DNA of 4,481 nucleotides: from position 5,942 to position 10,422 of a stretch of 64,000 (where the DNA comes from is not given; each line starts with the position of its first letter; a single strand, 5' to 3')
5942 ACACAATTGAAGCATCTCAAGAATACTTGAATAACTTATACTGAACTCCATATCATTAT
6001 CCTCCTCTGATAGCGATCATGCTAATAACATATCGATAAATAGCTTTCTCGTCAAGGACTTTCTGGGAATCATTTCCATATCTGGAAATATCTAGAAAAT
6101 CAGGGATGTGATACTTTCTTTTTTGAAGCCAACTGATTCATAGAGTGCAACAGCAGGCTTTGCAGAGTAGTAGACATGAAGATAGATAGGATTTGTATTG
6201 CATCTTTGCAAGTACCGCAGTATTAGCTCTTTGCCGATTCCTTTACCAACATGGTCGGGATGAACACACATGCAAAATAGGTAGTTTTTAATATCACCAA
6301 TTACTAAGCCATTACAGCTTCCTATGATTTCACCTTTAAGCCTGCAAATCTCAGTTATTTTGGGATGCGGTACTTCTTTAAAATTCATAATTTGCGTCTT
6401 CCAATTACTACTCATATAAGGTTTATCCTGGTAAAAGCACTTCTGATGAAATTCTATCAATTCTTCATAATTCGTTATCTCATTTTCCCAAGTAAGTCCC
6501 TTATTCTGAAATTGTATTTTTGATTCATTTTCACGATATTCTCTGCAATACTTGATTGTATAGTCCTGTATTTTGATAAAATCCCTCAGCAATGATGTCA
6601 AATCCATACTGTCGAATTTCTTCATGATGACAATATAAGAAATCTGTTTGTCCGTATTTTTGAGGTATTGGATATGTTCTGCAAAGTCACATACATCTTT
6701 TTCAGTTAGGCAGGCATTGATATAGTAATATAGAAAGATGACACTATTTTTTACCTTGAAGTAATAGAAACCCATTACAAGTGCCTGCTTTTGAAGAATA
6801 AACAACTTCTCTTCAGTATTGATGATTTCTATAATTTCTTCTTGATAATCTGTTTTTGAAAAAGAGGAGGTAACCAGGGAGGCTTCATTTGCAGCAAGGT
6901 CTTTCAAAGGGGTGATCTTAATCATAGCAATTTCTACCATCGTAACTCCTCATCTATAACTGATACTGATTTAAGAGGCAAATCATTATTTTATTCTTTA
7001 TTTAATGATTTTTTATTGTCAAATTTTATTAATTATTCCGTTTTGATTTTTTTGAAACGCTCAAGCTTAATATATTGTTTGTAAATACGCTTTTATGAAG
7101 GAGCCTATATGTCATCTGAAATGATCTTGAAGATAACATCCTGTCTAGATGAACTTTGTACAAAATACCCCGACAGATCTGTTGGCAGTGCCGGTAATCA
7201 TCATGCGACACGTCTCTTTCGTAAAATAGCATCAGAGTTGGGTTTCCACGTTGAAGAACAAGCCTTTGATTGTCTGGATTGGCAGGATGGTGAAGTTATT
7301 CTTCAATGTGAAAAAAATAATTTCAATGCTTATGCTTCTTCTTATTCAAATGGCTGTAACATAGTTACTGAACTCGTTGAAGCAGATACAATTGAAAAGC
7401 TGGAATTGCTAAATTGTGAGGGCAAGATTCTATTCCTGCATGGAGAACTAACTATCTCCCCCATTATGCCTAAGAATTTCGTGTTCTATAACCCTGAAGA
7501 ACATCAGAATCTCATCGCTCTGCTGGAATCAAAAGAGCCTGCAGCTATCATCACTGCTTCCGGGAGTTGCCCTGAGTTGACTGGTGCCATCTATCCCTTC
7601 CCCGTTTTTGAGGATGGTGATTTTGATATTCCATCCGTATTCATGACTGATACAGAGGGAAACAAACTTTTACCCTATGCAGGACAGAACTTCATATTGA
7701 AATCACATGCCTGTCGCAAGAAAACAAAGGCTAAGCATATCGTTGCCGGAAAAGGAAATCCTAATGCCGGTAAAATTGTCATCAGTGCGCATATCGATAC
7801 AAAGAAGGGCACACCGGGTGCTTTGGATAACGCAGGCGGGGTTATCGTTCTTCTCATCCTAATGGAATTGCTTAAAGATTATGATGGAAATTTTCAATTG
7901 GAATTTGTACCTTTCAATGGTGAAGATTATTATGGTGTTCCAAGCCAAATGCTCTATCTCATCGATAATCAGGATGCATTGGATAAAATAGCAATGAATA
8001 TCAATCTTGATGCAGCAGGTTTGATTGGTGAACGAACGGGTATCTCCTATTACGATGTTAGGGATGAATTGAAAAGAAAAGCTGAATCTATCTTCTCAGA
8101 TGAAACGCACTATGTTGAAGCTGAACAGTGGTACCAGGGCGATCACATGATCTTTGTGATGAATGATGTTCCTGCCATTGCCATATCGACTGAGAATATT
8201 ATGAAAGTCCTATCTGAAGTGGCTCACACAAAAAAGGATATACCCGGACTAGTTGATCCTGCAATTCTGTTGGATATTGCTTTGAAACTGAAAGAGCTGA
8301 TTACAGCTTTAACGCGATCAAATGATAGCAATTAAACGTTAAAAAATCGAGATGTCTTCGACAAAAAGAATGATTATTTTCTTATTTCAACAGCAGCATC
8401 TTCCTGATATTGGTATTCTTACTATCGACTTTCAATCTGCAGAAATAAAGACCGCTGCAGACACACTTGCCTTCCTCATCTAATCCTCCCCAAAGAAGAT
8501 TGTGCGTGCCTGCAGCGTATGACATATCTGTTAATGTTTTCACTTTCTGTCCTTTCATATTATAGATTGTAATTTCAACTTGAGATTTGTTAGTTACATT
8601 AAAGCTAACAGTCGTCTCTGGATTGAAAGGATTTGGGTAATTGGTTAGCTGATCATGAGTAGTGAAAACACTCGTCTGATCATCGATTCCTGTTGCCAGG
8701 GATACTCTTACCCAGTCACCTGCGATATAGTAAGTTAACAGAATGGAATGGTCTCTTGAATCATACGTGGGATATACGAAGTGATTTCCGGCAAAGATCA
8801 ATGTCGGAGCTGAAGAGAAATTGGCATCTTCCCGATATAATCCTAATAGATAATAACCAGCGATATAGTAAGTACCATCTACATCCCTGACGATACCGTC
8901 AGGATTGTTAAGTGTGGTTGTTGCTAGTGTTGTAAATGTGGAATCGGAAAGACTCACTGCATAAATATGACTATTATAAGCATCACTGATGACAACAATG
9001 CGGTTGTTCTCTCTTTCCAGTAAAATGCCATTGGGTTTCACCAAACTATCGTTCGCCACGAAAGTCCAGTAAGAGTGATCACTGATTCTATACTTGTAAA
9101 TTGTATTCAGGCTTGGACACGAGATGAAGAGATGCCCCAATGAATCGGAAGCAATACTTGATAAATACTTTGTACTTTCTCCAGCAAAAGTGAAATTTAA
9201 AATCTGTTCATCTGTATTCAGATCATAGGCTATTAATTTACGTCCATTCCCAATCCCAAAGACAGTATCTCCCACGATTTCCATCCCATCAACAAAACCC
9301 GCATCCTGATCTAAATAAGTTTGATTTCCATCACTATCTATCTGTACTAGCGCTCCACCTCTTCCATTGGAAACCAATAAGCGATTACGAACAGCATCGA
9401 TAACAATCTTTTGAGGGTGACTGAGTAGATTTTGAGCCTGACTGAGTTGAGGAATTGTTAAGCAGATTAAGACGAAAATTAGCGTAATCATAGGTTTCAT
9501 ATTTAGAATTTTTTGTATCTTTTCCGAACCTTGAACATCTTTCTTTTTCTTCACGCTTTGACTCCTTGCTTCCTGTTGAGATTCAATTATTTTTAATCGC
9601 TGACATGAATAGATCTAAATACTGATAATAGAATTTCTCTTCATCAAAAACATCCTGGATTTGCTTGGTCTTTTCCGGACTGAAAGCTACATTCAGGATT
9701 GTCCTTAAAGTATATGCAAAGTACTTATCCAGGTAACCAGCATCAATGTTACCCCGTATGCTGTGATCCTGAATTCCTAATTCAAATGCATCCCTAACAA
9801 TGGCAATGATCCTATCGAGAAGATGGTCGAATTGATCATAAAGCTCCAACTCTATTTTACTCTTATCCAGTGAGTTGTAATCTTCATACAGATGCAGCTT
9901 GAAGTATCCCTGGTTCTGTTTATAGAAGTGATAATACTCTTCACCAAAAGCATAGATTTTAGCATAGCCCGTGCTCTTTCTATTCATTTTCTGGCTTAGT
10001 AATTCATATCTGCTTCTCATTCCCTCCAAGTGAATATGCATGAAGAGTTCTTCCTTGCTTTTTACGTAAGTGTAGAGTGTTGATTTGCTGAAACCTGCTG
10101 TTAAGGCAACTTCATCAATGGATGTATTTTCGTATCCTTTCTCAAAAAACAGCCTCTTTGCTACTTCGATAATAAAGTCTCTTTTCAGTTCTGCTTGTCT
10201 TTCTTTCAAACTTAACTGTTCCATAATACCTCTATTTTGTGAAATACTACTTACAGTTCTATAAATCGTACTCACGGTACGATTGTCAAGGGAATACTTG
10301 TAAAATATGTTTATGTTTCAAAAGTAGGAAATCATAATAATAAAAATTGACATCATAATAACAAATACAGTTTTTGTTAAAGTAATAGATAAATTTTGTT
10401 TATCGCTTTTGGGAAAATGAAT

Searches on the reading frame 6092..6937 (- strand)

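Call 83: search_protein_families(library=pfam, proteins=[window:6092-6937:-], max_evalue=0.001)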
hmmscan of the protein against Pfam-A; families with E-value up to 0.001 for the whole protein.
window:6092-6937:- (281 aa): 4 families
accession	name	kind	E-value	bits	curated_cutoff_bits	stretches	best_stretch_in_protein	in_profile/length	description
PF00583.31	Acetyltransf_1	-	1.2e-12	48.5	20.7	1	160-271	4-116/116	Acetyltransferase (GNAT) family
PF13508.13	Acetyltransf_7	-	2.1e-11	44.5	27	1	199-273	9-84/84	Acetyltransferase (GNAT) domain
PF13673.13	Acetyltransf_10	-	4.5e-08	33.6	23.6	1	201-273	39-109/128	Acetyltransferase (GNAT) domain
PF08445.16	FR47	-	3.5e-05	24.1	22.1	1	218-274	22-80/86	FR47-like protein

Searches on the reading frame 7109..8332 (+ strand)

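Call 3: search_protein_families(library=pfam, proteins=[window:7109-8332:+], max_evalue=0.1)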
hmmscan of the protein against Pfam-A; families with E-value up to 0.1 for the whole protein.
window:7109-8332:+ (408 aa): 1 family
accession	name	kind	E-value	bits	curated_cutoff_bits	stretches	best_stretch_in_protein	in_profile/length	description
PF04389.22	Peptidase_M28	-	5e-19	69.2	21.3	1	218-386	10-181/193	Peptidase family M28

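Call 4: search_protein_families(library=padloc, proteins=[window:7109-8332:+], max_evalue=0.1)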
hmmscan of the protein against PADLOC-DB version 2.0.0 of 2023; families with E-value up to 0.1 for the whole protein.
window:7109-8332:+ (408 aa): 0 families

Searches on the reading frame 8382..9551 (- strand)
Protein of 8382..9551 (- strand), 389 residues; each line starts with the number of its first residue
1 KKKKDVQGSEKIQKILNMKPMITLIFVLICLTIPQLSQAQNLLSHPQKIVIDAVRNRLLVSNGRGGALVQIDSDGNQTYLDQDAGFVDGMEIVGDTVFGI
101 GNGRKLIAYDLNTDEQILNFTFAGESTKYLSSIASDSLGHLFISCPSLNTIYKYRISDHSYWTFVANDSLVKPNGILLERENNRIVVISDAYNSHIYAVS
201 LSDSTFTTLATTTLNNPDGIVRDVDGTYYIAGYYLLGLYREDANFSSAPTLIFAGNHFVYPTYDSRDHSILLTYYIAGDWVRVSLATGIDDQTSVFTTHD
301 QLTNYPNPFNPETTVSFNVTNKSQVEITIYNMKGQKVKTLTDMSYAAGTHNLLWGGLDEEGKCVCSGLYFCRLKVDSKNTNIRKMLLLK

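Call 3: search_protein_families(library=pfam, proteins=[window:8382-9551:-], max_evalue=0.1)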
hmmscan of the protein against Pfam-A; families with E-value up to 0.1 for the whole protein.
window:8382-9551:- (389 aa): 5 families
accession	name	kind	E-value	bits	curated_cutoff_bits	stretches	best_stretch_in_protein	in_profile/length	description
PF18962.6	Por_Secre_tail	-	2.7e-07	31.2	27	1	305-384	2-72/75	Secretion system C-terminal sorting domain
PF13860.13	FlgD_ig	-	5.4e-07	30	27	1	314-374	13-74/79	FlgD Ig-like domain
PF08450.18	SGL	-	0.00068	19.8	26.3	1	95-233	51-202/246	SMP-30/Gluconolactonase/LRE-like region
PF01436.27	NHL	-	0.0012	19.2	20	0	43-70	1-26/28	NHL repeat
PF13585.12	CHU_C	-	0.0088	16.6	27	1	319-381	23-78/86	CHU_C Type IX secretion signal domain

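Call 4: search_protein_families(library=padloc, proteins=[window:8382-9551:-], max_evalue=0.1)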
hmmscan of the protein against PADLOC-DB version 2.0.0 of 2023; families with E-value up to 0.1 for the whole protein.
window:8382-9551:- (389 aa): 0 families

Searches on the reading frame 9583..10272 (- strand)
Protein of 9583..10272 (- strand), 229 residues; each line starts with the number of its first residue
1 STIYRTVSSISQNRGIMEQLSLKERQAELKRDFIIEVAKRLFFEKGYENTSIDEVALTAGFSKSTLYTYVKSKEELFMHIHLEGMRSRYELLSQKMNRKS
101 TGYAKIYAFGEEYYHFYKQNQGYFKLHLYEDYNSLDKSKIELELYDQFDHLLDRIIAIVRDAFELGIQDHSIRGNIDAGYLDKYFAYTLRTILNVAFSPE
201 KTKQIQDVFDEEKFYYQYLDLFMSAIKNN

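Call 3: search_protein_families(library=pfam, proteins=[window:9583-10272:-], max_evalue=0.1)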
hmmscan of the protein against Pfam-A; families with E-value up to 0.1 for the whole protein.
window:9583-10272:- (229 aa): 5 families
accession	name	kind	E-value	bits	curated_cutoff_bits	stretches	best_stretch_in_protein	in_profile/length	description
PF00440.29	TetR_N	-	1.8e-14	53.7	24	1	34-77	1-44/47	Bacterial regulatory proteins, tetR family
PF10815.13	ComZ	-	0.014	15.9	22.2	1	127-169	13-54/55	ComZ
PF13022.12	HTH_Tnp_1_2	-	0.015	15.9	27.9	1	40-74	17-51/122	Helix-turn-helix of insertion element transposase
PF12728.13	HTH_17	-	0.097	13.4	27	0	51-75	3-26/51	Helix-turn-helix domain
PF00165.29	HTH_AraC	-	0.097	13.3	26.6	0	49-68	8-27/42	Bacterial regulatory helix-turn-helix proteins, AraC family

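Call 4: search_protein_families(library=padloc, proteins=[window:9583-10272:-], max_evalue=0.1)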
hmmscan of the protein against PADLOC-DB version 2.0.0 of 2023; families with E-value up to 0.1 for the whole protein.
window:9583-10272:- (229 aa): 1 family
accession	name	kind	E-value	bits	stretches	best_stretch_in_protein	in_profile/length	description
PDLC04133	mad1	-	0.0043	15.3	1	49-72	5-28/60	mads_1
